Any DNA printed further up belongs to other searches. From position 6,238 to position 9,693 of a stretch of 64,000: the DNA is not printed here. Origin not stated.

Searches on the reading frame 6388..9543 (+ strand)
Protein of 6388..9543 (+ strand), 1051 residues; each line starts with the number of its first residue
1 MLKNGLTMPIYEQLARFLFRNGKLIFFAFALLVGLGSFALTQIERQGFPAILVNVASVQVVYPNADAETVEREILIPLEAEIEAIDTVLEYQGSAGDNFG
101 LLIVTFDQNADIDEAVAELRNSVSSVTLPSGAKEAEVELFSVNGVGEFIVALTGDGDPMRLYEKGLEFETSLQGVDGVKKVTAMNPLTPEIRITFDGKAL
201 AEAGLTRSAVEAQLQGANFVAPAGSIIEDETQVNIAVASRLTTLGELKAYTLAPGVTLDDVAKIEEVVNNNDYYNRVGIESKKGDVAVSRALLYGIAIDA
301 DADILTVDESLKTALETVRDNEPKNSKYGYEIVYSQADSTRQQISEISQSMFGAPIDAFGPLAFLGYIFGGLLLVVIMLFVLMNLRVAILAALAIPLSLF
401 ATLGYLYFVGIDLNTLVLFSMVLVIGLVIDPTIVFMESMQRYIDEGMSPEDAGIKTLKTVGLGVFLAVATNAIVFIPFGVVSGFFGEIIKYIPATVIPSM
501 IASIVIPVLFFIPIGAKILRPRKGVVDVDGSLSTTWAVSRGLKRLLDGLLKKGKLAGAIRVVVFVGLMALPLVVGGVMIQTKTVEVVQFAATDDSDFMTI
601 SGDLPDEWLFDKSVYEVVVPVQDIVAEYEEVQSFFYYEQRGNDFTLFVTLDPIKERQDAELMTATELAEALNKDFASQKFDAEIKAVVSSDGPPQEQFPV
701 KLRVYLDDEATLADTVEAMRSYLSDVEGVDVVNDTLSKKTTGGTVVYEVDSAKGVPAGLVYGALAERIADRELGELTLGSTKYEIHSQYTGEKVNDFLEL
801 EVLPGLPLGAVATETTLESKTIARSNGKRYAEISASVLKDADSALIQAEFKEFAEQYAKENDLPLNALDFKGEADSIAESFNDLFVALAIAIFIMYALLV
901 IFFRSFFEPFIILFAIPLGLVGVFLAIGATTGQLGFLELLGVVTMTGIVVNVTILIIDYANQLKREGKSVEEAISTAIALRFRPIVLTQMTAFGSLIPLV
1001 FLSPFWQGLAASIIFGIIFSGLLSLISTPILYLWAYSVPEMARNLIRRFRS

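Call 3: search_protein_families(library=pfam, proteins=[window:6388-9543:+], max_evalue=1)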
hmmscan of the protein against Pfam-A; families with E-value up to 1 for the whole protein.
window:6388-9543:+ (1051 aa): 4 families
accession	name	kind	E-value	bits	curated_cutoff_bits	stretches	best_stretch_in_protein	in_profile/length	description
PF00873.25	ACR_tran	-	7.3e-107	358.8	28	1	26-1033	14-1018/1021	AcrB/AcrD/AcrF family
PF03176.21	MMPL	-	7.4e-05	22.3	20.5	2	372-481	154-268/333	MMPL family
PF02355.23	SecD_SecF_C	-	0.0016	18.4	20.5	2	882-1033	31-185/189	Protein export membrane protein SecD/SecF, C-terminal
PF02460.24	Patched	-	0.053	13.7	23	1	380-476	23-118/156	Patched SSD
